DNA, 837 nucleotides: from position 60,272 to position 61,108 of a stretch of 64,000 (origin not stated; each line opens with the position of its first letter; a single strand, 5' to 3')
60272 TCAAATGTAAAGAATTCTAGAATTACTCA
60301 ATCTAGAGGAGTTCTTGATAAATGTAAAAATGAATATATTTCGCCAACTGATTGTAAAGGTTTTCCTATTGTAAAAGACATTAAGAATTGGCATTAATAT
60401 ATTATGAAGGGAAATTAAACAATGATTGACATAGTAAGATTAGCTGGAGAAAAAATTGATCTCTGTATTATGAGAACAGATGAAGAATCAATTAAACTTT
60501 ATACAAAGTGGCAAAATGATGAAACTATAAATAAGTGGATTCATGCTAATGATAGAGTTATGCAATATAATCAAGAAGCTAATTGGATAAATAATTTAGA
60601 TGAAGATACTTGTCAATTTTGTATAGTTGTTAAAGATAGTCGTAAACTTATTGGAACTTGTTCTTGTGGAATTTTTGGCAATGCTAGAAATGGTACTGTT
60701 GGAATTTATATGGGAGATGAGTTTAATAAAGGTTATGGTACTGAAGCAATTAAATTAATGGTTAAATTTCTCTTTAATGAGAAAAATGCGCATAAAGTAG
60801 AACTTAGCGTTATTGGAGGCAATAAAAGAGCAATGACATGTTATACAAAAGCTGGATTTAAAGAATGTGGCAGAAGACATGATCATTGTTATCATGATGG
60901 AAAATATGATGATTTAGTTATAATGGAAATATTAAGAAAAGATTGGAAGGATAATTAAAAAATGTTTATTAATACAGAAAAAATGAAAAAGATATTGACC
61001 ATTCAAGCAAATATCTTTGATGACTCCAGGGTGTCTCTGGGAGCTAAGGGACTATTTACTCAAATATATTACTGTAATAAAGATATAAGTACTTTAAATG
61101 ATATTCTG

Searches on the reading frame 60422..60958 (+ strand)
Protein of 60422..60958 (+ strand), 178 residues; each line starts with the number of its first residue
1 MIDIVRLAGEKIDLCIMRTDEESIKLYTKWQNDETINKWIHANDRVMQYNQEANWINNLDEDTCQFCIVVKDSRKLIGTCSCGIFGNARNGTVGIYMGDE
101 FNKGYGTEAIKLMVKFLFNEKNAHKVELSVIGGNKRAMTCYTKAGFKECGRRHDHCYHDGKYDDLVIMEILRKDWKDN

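Call 10: search_protein_families(library=pfam, proteins=[window:60422-60958:+], max_evalue=0.01)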
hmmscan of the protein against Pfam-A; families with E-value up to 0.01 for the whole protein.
window:60422-60958:+ (178 aa): 6 families
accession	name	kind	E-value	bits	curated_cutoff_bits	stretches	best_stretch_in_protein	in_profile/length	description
PF13302.13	Acetyltransf_3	-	8.7e-17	62.5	25.4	1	20-147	8-138/138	Acetyltransferase (GNAT) domain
PF13420.13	Acetyltransf_4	-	2.2e-12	47.7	24.3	1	24-165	9-153/155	Acetyltransferase (GNAT) domain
PF00583.31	Acetyltransf_1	-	3.6e-11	43.8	20.7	1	35-146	12-116/116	Acetyltransferase (GNAT) family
PF13523.12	Acetyltransf_8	-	5.3e-06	26.5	27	0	101-150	92-141/145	Acetyltransferase (GNAT) domain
PF08445.16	FR47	-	0.0071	16.8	22.1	0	102-149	35-80/86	FR47-like protein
PF13508.13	Acetyltransf_7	-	0.0078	17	27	0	67-148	5-84/84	Acetyltransferase (GNAT) domain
